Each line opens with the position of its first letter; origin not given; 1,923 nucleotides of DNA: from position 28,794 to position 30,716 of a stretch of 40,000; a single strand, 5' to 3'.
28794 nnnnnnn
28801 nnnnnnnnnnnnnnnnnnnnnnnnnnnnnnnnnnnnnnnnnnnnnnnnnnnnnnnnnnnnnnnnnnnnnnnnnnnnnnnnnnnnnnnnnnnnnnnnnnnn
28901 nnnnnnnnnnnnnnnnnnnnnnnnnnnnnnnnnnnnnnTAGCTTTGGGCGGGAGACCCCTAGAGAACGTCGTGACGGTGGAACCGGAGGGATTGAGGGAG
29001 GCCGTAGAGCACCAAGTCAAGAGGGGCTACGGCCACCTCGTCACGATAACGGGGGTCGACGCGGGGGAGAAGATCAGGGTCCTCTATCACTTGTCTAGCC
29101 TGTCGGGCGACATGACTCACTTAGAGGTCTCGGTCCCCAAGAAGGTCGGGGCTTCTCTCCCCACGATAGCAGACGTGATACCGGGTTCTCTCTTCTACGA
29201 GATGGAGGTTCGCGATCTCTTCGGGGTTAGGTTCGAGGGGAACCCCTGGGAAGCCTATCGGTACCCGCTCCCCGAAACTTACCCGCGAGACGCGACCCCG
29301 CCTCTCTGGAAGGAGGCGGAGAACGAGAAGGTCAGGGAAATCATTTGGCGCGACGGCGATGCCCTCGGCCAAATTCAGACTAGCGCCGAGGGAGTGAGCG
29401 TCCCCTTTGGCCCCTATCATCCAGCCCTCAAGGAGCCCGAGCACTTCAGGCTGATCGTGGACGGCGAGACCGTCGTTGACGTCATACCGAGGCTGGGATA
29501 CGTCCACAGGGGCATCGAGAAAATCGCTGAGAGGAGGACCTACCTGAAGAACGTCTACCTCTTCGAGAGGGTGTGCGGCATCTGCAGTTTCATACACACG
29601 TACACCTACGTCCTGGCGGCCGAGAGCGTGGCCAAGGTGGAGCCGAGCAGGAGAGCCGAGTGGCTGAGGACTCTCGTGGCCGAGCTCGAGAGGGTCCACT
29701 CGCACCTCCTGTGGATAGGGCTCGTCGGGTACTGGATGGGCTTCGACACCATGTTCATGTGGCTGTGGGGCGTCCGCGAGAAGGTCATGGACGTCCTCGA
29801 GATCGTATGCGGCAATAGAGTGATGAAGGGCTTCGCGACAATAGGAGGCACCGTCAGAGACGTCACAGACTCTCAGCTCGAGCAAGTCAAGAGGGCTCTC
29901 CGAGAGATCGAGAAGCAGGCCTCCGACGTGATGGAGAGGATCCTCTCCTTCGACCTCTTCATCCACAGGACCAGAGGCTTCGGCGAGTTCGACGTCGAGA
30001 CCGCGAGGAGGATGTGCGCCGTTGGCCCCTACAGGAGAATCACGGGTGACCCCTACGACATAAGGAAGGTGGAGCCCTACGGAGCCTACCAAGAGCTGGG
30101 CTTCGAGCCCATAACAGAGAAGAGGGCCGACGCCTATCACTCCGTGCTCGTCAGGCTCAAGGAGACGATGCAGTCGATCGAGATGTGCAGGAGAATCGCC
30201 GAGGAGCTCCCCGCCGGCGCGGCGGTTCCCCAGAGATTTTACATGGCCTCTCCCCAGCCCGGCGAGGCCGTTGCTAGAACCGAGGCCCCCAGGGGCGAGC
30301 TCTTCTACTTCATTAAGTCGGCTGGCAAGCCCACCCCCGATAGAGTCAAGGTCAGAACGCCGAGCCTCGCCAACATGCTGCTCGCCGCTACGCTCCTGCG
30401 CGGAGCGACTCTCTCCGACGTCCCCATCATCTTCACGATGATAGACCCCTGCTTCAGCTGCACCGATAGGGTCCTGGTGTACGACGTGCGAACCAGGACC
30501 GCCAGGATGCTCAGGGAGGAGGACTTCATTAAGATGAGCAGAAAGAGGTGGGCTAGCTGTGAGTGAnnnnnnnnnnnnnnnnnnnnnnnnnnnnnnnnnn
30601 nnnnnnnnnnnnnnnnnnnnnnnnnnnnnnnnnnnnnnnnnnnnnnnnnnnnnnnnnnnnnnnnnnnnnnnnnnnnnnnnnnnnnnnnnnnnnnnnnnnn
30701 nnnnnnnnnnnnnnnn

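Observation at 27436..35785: Complex-I gene order (A-B-CD-H-I-J-K-L-N) with a genuine [NiFe]-hydrogenase catalytic core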

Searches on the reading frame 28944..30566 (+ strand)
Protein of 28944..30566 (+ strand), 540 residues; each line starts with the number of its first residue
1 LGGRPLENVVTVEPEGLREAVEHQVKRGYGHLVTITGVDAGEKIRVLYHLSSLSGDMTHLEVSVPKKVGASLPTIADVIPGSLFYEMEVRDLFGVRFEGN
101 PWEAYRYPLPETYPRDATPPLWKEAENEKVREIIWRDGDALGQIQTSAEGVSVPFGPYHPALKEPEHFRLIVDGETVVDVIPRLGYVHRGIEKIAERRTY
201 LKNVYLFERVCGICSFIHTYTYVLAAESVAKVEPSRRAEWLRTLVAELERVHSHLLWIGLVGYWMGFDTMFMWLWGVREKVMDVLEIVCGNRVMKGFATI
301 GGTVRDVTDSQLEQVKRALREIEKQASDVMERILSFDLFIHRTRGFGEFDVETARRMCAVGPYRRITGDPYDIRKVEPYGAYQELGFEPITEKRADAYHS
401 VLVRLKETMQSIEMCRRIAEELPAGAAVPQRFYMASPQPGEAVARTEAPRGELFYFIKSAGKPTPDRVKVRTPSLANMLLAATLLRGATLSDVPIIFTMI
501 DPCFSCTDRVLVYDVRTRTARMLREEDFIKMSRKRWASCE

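Call 4: search_protein_families(library=pfam, proteins=[window:28944-30566:+], max_evalue=0.01)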
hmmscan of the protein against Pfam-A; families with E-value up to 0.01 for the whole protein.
window:28944-30566:+ (540 aa): 3 families
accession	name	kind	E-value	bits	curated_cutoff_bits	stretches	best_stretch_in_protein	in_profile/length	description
PF00346.24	Complex1_49kDa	-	2e-58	198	24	2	265-433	2-170/271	Respiratory-chain NADH dehydrogenase, 49 Kd subunit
PF00329.25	Complex1_30kDa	-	2.2e-18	67.5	22.5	1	10-124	1-117/124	Respiratory-chain NADH dehydrogenase, 30 Kd subunit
PF00374.24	NiFeSe_Hases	-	1.8e-11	44.2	25.8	1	189-257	1-69/508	Nickel-dependent hydrogenase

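Call 5: search_protein_families(library=ncbifam, proteins=[window:28944-30566:+], max_evalue=0.01)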
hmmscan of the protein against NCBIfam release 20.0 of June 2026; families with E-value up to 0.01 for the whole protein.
window:28944-30566:+ (540 aa): 26 families (the best 25 are shown)
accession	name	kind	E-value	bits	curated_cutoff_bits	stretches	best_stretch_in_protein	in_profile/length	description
NF004739.1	PRK06075.1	equivalog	3e-92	309.3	360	2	152-432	2-282/384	NADH-quinone oxidoreductase subunit D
NF040602.1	F420_dehyd_FpoD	exception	1e-76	258.4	600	1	151-509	8-372/372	F420H2 dehydrogenase subunit FpoD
TIGR01962.1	NuoD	equivalog_domain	4.4e-75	252.9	459.35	2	151-434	3-286/386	NADH dehydrogenase (quinone) subunit D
NF008974.0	PRK12322.1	equivalog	3.5e-72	243.4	522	1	148-504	4-361/366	NADH-quinone oxidoreductase subunit D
NF008728.0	PRK11742.1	equivalog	1.1e-65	222.2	840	2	43-427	94-491/598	NADH-quinone oxidoreductase subunit C/D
NF009808.0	PRK13292.1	equivalog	7.2e-65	219.2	1156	2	44-438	296-695/791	NADH-quinone oxidoreductase subunit B/C/D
NF005649.0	PRK07415.1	equivalog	2.6e-56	191.3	583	2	142-426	2-287/394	NAD(P)H-quinone oxidoreductase subunit H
TIGR03295.1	frhA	equivalog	2.6e-15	56.3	392.5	1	188-334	40-193/412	coenzyme F420 hydrogenase subunit alpha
NF033181.1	NiFeSe_hydrog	equivalog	1.3e-12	47.4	600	1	171-256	21-105/507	nickel-dependent hydrogenase large subunit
NF045518.1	H2_NiFeSe_large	exception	4.5e-11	42.2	780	1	171-256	21-105/485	NiFeSe hydrogenase large subunit HysA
TIGR01961.1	NuoC_fam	subfamily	9.6e-11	42.3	122.45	1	24-101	17-98/122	NADH (or F420H2) dehydrogenase, subunit C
NF004737.0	PRK06074.2-4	equivalog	1.4e-08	34.8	144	1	8-131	14-130/150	NADH-quinone oxidoreductase subunit C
NF004738.0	PRK06074.2-5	equivalog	1.8e-06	27.8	198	1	15-100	37-126/174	NADH-quinone oxidoreductase subunit C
NF007778.0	PRK10467.1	equivalog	2.8e-06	25.9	969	1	183-256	33-106/567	hydrogenase 2 large subunit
NF005856.0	PRK07785.1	equivalog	4.2e-06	26.8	224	1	39-101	140-202/246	NADH-quinone oxidoreductase subunit C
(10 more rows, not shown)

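Call 8: find_homologous_proteins(query=window:28944-30566:+, max_evalue=1e-20)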
Query window:28944-30566:+ (540 aa): 5075 proteins with E <= 1e-20 among 8000 candidates; the best 120 are listed.
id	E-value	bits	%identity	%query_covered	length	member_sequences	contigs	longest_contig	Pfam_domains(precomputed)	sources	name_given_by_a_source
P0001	0.0e+0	1199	100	97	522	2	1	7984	PF00374.25,PF00329.26,PF00346.25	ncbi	ncbi:MAG: NADH-quinone oxidoreductase subunit C, partial [Fervidicoccaceae archaeon]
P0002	3.6e-206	704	55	99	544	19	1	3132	PF00374.25,PF00329.26,PF00346.25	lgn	-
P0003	4.4e-197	674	55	95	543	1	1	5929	PF00374.25,PF00329.26,PF00346.25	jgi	-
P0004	2.1e-191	655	53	99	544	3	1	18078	PF00374.25,PF00329.26,PF00346.25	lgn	-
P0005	3.5e-190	651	52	99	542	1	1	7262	PF00374.25,PF00329.26,PF00346.25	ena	-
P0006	5.7e-188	644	52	99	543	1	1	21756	PF00374.25,PF00329.26,PF00346.25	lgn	-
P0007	1.8e-186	639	53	99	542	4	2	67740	PF00374.25,PF00329.26,PF00346.25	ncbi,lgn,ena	-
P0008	1.1e-179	617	52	99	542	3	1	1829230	PF00374.25,PF00329.26,PF00346.25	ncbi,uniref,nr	ncbi:hydrogenase large subunit [Infirmifilum sp. NZ]|uniref:hydrogenase large subunit n=1 Tax=Infirm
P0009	1.2e-178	613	52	99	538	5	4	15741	PF00374.25,PF00329.26,PF00346.25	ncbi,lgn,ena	-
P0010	3.6e-178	612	52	98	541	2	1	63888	PF00374.25,PF00329.26,PF00346.25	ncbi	-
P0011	1.3e-177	610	53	96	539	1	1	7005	PF00374.25,PF00329.26,PF00346.25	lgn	-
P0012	1.6e-177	609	51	99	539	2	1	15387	PF00374.25,PF00329.26,PF00346.25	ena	-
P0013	1.0e-176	607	52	98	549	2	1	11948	PF00374.25,PF00329.26,PF00346.25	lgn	-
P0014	1.6e-174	600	53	96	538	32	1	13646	PF00374.25,PF00329.26,PF00346.25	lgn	-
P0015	1.5e-173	596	52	96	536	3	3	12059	PF00374.25,PF00329.26,PF00346.25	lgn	-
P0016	2.1e-170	586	50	97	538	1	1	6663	PF00374.25,PF00329.26,PF00346.25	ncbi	-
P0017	1.9e-169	583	49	97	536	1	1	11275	PF00374.25,PF00329.26,PF00346.25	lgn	-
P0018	1.1e-168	580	50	97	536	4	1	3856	PF00374.25,PF00329.26,PF00346.25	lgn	-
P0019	2.8e-167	576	49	99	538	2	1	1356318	PF00374.25,PF00329.26,PF00346.25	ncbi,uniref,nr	ncbi:Membrane-bound hydrogenase, subunit NuoCD [Thermogladius calderae 1633]|uniref:Membrane-bound h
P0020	3.0e-167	576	50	94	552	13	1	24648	PF00374.25,PF00329.26,PF00346.25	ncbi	ncbi:MAG: NADH-quinone oxidoreductase subunit C [Sulfolobales archaeon]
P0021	1.7e-166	573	50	96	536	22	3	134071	PF00374.25,PF00329.26,PF00346.25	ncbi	ncbi:MAG: NADH-quinone oxidoreductase subunit C [Thermofilum sp.]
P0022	7.3e-166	571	49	94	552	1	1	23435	PF00374.25,PF00329.26,PF00346.25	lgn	-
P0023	1.4e-165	570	49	95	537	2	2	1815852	PF00374.25,PF00329.26,PF00346.25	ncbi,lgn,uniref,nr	ncbi:NADH-quinone oxidoreductase subunit D [Thermofilum pendens]|uniref:NADH-ubiquinone oxidoreducta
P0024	3.2e-165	569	50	96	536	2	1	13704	PF00374.25,PF00329.26,PF00346.25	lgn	-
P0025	7.9e-165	568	50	94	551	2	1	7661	PF00374.25,PF00329.26,PF00346.25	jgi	-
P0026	8.5e-165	567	47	96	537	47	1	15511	PF00374.25,PF00329.26,PF00346.25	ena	-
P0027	2.3e-164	566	50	94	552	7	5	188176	PF00374.25,PF00329.26,PF00346.25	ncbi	ncbi:MAG: NADH-quinone oxidoreductase subunit C [Fervidicoccaceae archaeon]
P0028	7.3e-164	564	49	94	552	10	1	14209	PF00374.25,PF00329.26,PF00346.25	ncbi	ncbi:MAG: NADH-quinone oxidoreductase subunit C [Fervidicoccaceae archaeon]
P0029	1.1e-163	564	49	95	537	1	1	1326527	PF00374.25,PF00329.26,PF00346.25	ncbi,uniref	ncbi:hydrogenase large subunit [Thermogladius sp. 4427co]|uniref:hydrogenase large subunit n=1 Tax=T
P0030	5.5e-163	561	47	99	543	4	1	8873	PF00374.25,PF00329.26,PF00346.25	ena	-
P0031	1.3e-161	557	50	94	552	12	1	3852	PF00374.25,PF00329.26,PF00346.25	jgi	-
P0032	3.7e-159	549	48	94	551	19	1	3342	PF00374.25,PF00329.26,PF00346.25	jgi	-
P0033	2.7e-152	526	45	96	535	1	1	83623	PF00374.25,PF00329.26,PF00346.25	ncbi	ncbi:MAG: NADH-quinone oxidoreductase subunit C [Desulfurococcaceae archaeon]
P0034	2.2e-150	520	44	95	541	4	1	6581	PF00374.25,PF00329.26,PF00346.25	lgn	-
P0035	6.7e-131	456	50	76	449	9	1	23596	PF00374.25,PF00329.26,PF00346.25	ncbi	ncbi:MAG: NADH-quinone oxidoreductase subunit C [Infirmifilum sp.]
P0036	2.5e-127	444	52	68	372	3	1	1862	PF00374.25,PF00329.26,PF00346.25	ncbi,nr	ncbi:MAG TPA: NADH-quinone oxidoreductase subunit D, partial [Thermoproteales archaeon]|nr:NADH-quin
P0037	8.1e-122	426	48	72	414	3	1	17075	PF00374.25,PF00346.25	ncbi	-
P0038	1.1e-121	425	48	70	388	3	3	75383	PF00374.25,PF00346.25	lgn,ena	-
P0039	7.5e-121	422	50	69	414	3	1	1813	PF00374.25,PF00346.25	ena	-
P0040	2.7e-120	421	42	95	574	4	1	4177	PF00374.25,PF00329.26,PF00346.25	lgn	-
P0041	2.9e-120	421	48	70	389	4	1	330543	PF00374.25,PF00346.25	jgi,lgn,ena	-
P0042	2.9e-120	420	41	95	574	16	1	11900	PF00374.25,PF00329.26,PF00346.25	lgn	-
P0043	4.0e-120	420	47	73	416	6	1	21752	PF00374.25,PF00346.25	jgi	jgi:Ni,Fe-hydrogenase III large subunit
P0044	4.3e-120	420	43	91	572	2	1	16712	PF00374.25,PF00329.26,PF00346.25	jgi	-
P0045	7.4e-120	419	43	93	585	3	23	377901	PF00374.25,PF00329.26,PF00346.25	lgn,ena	-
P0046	7.5e-120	419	49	70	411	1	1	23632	PF00374.25,PF00346.25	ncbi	-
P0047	1.0e-119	419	50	69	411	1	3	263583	PF00374.25,PF00346.25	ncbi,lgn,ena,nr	ncbi:MAG: nickel-dependent hydrogenase large subunit [Nitrososphaerota archaeon]|nr:nickel-dependent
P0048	1.0e-119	419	49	70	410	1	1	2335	PF00374.25,PF00346.25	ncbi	-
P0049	1.0e-119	419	47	73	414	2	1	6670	PF00374.25,PF00346.25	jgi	jgi:Ni,Fe-hydrogenase III large subunit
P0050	1.7e-119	418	48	73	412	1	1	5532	PF00374.25,PF00346.25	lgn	-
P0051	2.3e-119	418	48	72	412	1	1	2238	PF00374.25,PF00346.25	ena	-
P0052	6.1e-119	416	47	71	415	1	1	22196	PF00374.25,PF00346.25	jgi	jgi:Ni,Fe-hydrogenase III large subunit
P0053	7.9e-119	416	49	69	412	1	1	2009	PF00374.25,PF00346.25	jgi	jgi:Ni,Fe-hydrogenase III large subunit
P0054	8.2e-119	416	48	69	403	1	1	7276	PF00374.25,PF00346.25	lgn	-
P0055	1.0e-118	415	48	70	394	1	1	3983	PF00374.25,PF00346.25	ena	-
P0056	1.9e-118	414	47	73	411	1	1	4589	PF00374.25,PF00346.25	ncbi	ncbi:MAG: nickel-dependent hydrogenase large subunit, partial [Candidatus Gagatemarchaeaceae archaeo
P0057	2.0e-118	414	48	67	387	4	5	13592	PF00374.25,PF00346.25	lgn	-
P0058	2.3e-118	414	49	70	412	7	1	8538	PF00374.25,PF00346.25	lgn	-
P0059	2.9e-118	414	49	69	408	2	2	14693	PF00374.25,PF00346.25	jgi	jgi:NADH-quinone oxidoreductase subunit D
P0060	3.1e-118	414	49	72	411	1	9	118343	PF00374.25,PF00346.25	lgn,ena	-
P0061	3.6e-118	414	48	72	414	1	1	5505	PF00374.25,PF00346.25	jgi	jgi:Ni,Fe-hydrogenase III large subunit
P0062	4.2e-118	413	50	69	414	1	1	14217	PF00374.25,PF00346.25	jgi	jgi:NADH-quinone oxidoreductase subunit D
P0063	6.9e-118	413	47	71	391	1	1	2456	PF00374.25,PF00346.25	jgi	-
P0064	7.3e-118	413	47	72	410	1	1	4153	PF00374.25,PF00346.25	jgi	-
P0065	8.1e-118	412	47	72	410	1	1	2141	PF00374.25,PF00346.25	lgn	-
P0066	8.1e-118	412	47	72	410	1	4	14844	PF00374.25,PF00346.25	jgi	-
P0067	1.0e-117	412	47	69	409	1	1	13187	PF00374.25,PF00346.25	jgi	-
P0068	1.2e-117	412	48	70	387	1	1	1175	PF00374.25,PF00346.25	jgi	jgi:Ni,Fe-hydrogenase III large subunit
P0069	2.4e-117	411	49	70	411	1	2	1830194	PF00374.25,PF00346.25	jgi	jgi:Ni,Fe-hydrogenase III large subunit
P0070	2.6e-117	411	47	72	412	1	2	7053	PF00374.25,PF00346.25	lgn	-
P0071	2.7e-117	411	48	72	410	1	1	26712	PF00374.25,PF00346.25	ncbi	-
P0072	4.0e-117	410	47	71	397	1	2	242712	PF00374.25,PF00346.25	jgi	-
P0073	4.5e-117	410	49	70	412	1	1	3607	PF00374.25,PF00346.25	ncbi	-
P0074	4.6e-117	410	41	91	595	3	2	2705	PF00374.25,PF00329.26,PF00346.25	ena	-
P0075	5.6e-117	410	42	94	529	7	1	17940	PF00374.25,PF00329.26,PF00346.25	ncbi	ncbi:MAG: NADH-quinone oxidoreductase subunit C [Candidatus Bathyarchaeia archaeon]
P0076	5.9e-117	410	38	96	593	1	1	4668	PF00374.25,PF00329.26,PF00346.25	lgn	-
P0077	6.1e-117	410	48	69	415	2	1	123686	PF00374.25,PF00346.25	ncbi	-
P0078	8.1e-117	409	50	69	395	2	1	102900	PF00374.25,PF00346.25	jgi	jgi:Ni,Fe-hydrogenase III large subunit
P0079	8.5e-117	409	47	71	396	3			PF00374.25,PF00346.25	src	-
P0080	9.1e-117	409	49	69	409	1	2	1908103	PF00374.25,PF00346.25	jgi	jgi:NADH-quinone oxidoreductase subunit D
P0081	9.2e-117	409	45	73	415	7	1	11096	PF00374.25,PF00346.25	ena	-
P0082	1.0e-116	409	39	96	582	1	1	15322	PF00374.25,PF00329.26,PF00346.25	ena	-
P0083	1.1e-116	409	49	69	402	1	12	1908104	PF00374.25,PF00346.25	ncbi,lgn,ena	-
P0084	1.1e-116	409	49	69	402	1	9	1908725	PF00374.25,PF00346.25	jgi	-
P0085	1.2e-116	409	50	69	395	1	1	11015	PF00374.25,PF00346.25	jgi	jgi:NADH-quinone oxidoreductase subunit D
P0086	1.5e-116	408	48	70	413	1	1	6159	PF00374.25,PF00346.25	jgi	jgi:Ni,Fe-hydrogenase III large subunit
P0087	1.5e-116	408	47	69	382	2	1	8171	PF00374.25,PF00346.25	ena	-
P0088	1.7e-116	408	48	69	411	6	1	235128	PF00374.25,PF00346.25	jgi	jgi:Ni,Fe-hydrogenase III large subunit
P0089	2.2e-116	408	41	90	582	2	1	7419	PF00374.25,PF00329.26,PF00346.25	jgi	-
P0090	2.2e-116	408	47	72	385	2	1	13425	PF00374.25,PF00346.25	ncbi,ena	-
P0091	2.7e-116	407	49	69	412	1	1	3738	PF00374.25,PF00346.25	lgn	-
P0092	2.8e-116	407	40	97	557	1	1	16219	PF00374.25,PF00329.26,PF00346.25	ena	-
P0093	2.9e-116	407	49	70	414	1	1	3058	PF00374.25,PF00346.25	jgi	jgi:Ni,Fe-hydrogenase III large subunit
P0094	2.9e-116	407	50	70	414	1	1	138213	PF00374.25,PF00346.25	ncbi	-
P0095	3.2e-116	407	46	73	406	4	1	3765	PF00374.25,PF00346.25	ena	-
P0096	3.9e-116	407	45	71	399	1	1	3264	PF00374.25,PF00346.25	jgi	jgi:Ni,Fe-hydrogenase III large subunit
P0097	4.0e-116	407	47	70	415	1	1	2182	PF00374.25,PF00346.25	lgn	-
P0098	4.1e-116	407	41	98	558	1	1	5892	PF00374.25,PF00329.26,PF00346.25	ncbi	ncbi:MAG: NADH-quinone oxidoreductase subunit C [Chloroflexota bacterium]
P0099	4.7e-116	407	48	70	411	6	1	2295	PF00374.25,PF00346.25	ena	-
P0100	4.9e-116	407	41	99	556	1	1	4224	PF00374.25,PF00329.26,PF00346.25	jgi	jgi:formate hydrogenlyase subunit 5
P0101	4.9e-116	407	47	71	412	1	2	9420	PF00374.25,PF00346.25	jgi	jgi:Ni,Fe-hydrogenase III large subunit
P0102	6.9e-116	406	49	69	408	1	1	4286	PF00374.25,PF00346.25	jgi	-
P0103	7.6e-116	406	49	69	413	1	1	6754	PF00374.25,PF00346.25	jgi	jgi:Ni,Fe-hydrogenase III large subunit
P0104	8.0e-116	406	48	69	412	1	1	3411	PF00374.25,PF00346.25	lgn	-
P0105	8.4e-116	406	49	69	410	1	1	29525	PF00374.25,PF00346.25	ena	-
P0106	8.8e-116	406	47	70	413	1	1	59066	PF00374.25,PF00346.25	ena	-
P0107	9.5e-116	406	47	73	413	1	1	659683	PF00374.25,PF00346.25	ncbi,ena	-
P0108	9.6e-116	406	47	70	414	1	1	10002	PF00374.25,PF00346.25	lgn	-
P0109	9.8e-116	406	40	97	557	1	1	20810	PF00374.25,PF00329.26,PF00346.25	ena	-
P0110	1.0e-115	405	47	69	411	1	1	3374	PF00374.25,PF00346.25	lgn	-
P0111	1.0e-115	405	48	70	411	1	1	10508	PF00374.25,PF00346.25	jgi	jgi:Ni,Fe-hydrogenase III large subunit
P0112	1.1e-115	405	41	94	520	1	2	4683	PF00374.25,PF00329.26,PF00346.25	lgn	-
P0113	1.3e-115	405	49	69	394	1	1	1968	PF00374.25,PF00346.25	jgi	jgi:formate hydrogenlyase subunit 5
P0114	1.4e-115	405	41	96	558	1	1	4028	PF00374.25,PF00329.26,PF00346.25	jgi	jgi:NADH-quinone oxidoreductase subunit D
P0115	1.6e-115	405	47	70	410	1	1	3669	PF00374.25,PF00346.25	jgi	jgi:NADH-quinone oxidoreductase subunit D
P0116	1.7e-115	405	41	94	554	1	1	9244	PF00374.25,PF00329.26,PF00346.25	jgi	jgi:ech hydrogenase subunit E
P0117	1.7e-115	405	46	70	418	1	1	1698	PF00374.25,PF00346.25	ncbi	-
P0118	1.8e-115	405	49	69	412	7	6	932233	PF00374.25,PF00346.25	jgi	jgi:NADH-quinone oxidoreductase subunit D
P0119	2.1e-115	404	40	96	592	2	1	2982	PF00374.25,PF00329.26,PF00346.25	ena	-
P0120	2.6e-115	404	49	69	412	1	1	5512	PF00374.25,PF00346.25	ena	-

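Call 9: find_encoding_contigs(protein=P0019, flank=10000, max_places=2)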
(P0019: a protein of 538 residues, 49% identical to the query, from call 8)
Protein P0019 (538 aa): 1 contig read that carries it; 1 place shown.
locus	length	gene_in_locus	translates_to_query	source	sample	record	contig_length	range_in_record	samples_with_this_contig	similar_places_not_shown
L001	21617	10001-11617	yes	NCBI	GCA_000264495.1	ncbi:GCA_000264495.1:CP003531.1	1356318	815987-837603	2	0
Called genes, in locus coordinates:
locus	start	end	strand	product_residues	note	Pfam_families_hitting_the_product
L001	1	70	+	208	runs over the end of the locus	PF01914:MarC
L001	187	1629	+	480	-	PF02608:Bmp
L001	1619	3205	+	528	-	PF00005:ABC_tran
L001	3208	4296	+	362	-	PF02653:BPD_transp_2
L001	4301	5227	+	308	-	PF02653:BPD_transp_2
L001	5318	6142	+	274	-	-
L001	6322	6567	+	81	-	PF13459:Fer4_15, PF13370:Fer4_13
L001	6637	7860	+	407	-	PF01546:Peptidase_M20, PF07687:M20_dimer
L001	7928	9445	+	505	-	PF00289:Biotin_carb_N, PF01071:GARS_A, PF02655:ATP-grasp_3 (weak), PF02786:CPSase_L_D2, PF08443:RimK, PF02222:ATP-grasp, PF07478:Dala_Dala_lig_C, PF02785:Biotin_carb_C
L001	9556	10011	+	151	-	PF01058:Oxidored_q6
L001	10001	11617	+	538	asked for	PF00329:Complex1_30kDa, PF00374:NiFeSe_Hases, PF00346:Complex1_49kDa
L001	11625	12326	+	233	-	PF14697:Fer4_21 (weak), PF00037:Fer4, PF12797:Fer4_2 (weak), PF12837:Fer4_6 (weak), PF13187:Fer4_9, PF13237:Fer4_10, PF12838:Fer4_7, PF00037:Fer4, +5 more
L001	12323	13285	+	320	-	PF00146:NADHdh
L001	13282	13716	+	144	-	-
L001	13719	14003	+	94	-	PF00420:Oxidored_q2 (weak)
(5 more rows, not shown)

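Call 10: find_encoding_contigs(protein=P0023, flank=10000, max_places=2)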
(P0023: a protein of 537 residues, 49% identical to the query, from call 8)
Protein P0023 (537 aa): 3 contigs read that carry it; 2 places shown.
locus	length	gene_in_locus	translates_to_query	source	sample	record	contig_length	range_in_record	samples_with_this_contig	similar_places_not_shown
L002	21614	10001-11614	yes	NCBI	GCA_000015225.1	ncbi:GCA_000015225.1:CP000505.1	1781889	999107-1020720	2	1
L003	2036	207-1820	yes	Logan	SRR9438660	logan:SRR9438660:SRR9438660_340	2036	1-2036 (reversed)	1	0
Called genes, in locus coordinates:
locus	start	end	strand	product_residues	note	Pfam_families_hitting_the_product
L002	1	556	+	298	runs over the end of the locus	PF00528:BPD_transp_1 (weak)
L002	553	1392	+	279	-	PF00528:BPD_transp_1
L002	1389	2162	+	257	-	PF00005:ABC_tran, PF02463:SMC_N, PF13401:AAA_22 (faint), PF13304:AAA_21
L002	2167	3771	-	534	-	PF00117:GATase, PF07722:Peptidase_C26, PF02540:NAD_synthase (faint), PF00958:GMP_synt_C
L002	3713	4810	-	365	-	-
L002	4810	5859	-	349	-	PF00478:IMPDH, PF03060:NMO (weak), PF00977:His_biosynth (faint), PF01070:FMN_dh (weak)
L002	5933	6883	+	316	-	PF04014:MazE_antitoxin, PF01895:PhoU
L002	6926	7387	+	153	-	PF02195:ParB_N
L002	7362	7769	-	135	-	-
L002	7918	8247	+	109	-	PF00583:Acetyltransf_1, PF13508:Acetyltransf_7, PF14542:Acetyltransf_CG (weak), PF13673:Acetyltransf_10, PF08445:FR47 (weak)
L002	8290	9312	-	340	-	PF04014:MazE_antitoxin, PF01895:PhoU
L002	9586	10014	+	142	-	PF01058:Oxidored_q6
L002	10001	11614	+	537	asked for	PF00329:Complex1_30kDa, PF00374:NiFeSe_Hases, PF00346:Complex1_49kDa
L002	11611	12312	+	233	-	PF14697:Fer4_21 (faint), PF00037:Fer4 (weak), PF12797:Fer4_2 (faint), PF12837:Fer4_6 (weak), PF13237:Fer4_10, PF12838:Fer4_7, PF13187:Fer4_9, PF00037:Fer4 (weak), +1 more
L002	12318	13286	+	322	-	PF00146:NADHdh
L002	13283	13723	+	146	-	-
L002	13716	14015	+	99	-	PF00420:Oxidored_q2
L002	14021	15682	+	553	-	PF00662:Proton_antipo_N, PF00361:Proton_antipo_M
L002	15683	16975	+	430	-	PF00361:Proton_antipo_M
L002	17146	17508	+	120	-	PF00507:Oxidored_q4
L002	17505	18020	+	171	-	PF01058:Oxidored_q6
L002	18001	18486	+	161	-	PF00329:Complex1_30kDa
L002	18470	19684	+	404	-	PF00346:Complex1_49kDa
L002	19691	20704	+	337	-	PF00146:NADHdh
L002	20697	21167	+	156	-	PF00037:Fer4, PF12837:Fer4_6 (weak), PF13237:Fer4_10, PF14697:Fer4_21, PF12838:Fer4_7, PF13187:Fer4_9, PF00037:Fer4, PF12838:Fer4_7 (weak), +5 more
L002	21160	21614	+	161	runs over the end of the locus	PF00499:Oxidored_q3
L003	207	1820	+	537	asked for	PF00329:Complex1_30kDa, PF00374:NiFeSe_Hases, PF00346:Complex1_49kDa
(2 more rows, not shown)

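Call 23: find_related_loci(query=window:28944-30566:+, collection=genome_contigs, flank=8000)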
Query window:28944-30566:+ (540 aa) in genome_contigs; peptide patterns used: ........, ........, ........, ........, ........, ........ (x = any residue, [..] = any of these).
46 stretches matched a pattern, but none encodes a relative of the query by tblastn (E <= 1e-3).
